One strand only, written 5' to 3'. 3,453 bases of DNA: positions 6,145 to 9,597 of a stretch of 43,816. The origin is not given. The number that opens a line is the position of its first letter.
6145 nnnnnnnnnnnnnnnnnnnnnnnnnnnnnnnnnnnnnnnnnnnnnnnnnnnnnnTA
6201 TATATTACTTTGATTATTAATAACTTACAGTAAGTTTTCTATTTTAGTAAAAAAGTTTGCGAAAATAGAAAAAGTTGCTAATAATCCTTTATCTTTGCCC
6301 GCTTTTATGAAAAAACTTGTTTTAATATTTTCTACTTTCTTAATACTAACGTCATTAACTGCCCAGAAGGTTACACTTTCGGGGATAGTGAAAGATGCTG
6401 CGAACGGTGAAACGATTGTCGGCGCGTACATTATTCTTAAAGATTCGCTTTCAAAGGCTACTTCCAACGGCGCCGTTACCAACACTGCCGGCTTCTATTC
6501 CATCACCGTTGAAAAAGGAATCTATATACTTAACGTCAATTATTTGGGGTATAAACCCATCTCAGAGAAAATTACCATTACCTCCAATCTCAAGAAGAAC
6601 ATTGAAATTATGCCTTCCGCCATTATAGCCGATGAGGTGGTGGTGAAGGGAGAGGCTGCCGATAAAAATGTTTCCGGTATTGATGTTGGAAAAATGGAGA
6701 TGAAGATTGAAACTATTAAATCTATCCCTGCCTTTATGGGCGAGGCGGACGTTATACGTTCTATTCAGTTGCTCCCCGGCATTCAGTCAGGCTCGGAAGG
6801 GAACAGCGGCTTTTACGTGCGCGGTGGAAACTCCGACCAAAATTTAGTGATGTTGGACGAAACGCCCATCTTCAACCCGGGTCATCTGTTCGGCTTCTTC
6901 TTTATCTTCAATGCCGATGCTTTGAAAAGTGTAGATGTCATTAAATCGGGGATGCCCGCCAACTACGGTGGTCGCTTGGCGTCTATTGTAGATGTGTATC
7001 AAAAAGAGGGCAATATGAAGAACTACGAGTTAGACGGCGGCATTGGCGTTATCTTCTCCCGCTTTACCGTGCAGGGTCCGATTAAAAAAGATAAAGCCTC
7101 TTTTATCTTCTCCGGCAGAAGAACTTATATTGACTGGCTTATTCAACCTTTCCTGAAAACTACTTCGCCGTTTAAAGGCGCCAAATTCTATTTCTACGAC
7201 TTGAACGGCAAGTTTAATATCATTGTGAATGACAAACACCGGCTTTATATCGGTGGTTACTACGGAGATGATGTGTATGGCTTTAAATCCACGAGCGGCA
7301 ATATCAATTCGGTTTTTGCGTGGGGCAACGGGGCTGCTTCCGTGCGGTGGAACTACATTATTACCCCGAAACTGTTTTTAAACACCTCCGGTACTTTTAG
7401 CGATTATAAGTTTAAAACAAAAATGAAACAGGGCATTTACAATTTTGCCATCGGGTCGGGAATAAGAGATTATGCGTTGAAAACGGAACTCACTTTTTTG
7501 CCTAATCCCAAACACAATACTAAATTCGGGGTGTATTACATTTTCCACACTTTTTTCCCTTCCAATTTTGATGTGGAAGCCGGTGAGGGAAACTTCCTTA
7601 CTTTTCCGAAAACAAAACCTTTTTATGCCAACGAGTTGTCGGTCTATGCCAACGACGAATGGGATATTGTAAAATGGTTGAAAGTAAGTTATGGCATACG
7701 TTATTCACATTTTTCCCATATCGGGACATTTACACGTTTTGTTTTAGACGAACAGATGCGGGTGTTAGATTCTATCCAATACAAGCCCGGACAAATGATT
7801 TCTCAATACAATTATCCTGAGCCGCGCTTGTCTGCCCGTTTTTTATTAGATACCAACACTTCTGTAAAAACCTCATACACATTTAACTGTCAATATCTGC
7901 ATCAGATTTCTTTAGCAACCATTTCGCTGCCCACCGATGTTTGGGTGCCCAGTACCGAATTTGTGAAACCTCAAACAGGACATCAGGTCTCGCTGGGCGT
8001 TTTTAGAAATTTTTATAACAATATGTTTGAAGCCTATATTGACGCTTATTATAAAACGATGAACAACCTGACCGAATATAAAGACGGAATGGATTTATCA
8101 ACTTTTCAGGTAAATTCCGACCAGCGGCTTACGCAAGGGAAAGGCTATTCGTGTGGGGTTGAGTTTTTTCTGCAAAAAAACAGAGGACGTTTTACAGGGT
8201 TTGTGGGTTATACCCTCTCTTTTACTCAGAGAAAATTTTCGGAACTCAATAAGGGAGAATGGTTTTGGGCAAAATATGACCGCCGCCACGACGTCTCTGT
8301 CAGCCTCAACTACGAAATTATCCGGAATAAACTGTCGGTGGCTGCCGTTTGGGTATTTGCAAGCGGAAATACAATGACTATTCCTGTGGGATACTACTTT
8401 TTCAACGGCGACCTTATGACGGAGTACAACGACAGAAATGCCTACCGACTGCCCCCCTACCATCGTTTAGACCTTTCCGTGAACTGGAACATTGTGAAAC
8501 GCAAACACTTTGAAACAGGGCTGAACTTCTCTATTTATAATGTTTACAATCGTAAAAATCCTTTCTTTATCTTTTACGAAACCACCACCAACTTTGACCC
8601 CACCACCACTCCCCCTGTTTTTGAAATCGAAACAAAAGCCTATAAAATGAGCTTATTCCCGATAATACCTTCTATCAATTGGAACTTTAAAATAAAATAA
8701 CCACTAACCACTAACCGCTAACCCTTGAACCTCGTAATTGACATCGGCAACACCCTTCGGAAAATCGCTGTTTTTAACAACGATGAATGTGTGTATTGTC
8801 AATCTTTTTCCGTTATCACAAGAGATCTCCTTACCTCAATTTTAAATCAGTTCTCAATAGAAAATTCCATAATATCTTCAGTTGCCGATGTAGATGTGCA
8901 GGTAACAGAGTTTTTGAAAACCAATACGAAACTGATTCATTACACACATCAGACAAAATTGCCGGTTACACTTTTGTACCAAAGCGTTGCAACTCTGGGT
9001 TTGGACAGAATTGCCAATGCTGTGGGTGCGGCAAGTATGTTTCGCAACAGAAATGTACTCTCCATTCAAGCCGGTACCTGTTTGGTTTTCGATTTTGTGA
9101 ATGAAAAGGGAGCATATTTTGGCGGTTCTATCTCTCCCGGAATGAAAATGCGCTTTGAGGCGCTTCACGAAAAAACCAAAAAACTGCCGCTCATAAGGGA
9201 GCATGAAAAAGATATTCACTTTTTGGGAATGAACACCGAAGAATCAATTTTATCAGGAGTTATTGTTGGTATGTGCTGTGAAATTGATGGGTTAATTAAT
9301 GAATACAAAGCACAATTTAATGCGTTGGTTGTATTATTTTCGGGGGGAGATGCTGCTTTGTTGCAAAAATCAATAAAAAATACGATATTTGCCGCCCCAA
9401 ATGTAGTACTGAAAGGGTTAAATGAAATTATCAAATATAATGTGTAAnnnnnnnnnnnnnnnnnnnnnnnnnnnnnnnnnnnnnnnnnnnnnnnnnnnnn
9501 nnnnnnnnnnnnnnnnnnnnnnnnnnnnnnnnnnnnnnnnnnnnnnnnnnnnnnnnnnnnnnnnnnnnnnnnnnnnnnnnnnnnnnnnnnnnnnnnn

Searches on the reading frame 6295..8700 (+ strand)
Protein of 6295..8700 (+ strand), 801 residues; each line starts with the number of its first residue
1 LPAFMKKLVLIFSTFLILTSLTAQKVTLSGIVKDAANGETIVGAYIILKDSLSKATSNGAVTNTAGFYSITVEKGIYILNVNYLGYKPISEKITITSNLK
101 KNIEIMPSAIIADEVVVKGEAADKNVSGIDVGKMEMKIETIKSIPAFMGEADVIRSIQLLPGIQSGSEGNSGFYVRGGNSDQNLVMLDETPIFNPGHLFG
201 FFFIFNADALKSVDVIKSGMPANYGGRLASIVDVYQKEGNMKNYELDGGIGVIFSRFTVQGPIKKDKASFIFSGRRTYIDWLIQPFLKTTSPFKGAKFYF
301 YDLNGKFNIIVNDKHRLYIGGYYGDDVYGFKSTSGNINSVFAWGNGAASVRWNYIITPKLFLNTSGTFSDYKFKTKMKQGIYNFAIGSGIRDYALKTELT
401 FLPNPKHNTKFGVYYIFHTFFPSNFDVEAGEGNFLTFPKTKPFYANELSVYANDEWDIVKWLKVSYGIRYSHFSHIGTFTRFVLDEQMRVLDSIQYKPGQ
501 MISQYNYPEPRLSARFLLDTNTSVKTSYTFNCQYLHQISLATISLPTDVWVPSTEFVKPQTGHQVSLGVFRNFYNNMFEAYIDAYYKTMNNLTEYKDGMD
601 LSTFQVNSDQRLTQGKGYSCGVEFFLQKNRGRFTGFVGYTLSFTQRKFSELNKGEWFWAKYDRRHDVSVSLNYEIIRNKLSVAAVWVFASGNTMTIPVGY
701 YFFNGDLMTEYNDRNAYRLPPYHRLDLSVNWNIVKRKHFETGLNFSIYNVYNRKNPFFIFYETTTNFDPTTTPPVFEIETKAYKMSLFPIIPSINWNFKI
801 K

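Call 8: search_protein_families(library=pfam, proteins=[window:6295-8700:+])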
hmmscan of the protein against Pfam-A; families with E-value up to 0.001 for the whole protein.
window:6295-8700:+ (801 aa): 4 families
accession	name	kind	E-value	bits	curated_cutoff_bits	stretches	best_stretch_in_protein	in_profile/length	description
PF00593.30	TonB_dep_Rec_b-barrel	-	6.8e-15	56.3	27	1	299-750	22-436/436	TonB dependent receptor-like, beta-barrel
PF13715.12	CarbopepD_reg_2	-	1.1e-14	54.6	32.2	1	28-117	1-88/88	CarboxypepD_reg-like domain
PF13620.12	CarboxypepD_reg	-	1.5e-10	41.7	32.3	1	27-104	1-78/82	Carboxypeptidase regulatory-like domain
PF07715.20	Plug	-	1.2e-09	39.1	23.9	1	151-227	23-102/107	TonB-dependent Receptor Plug Domain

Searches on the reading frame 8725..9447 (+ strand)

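Call 8: search_protein_families(library=pfam, proteins=[window:8725-9447:+])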
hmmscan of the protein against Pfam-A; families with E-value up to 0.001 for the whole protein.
window:8725-9447:+ (240 aa): 1 family
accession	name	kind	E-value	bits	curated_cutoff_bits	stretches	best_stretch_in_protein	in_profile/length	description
PF03309.20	Pan_kinase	-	1.8e-40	139.4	24.7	1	3-192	2-204/205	Type III pantothenate kinase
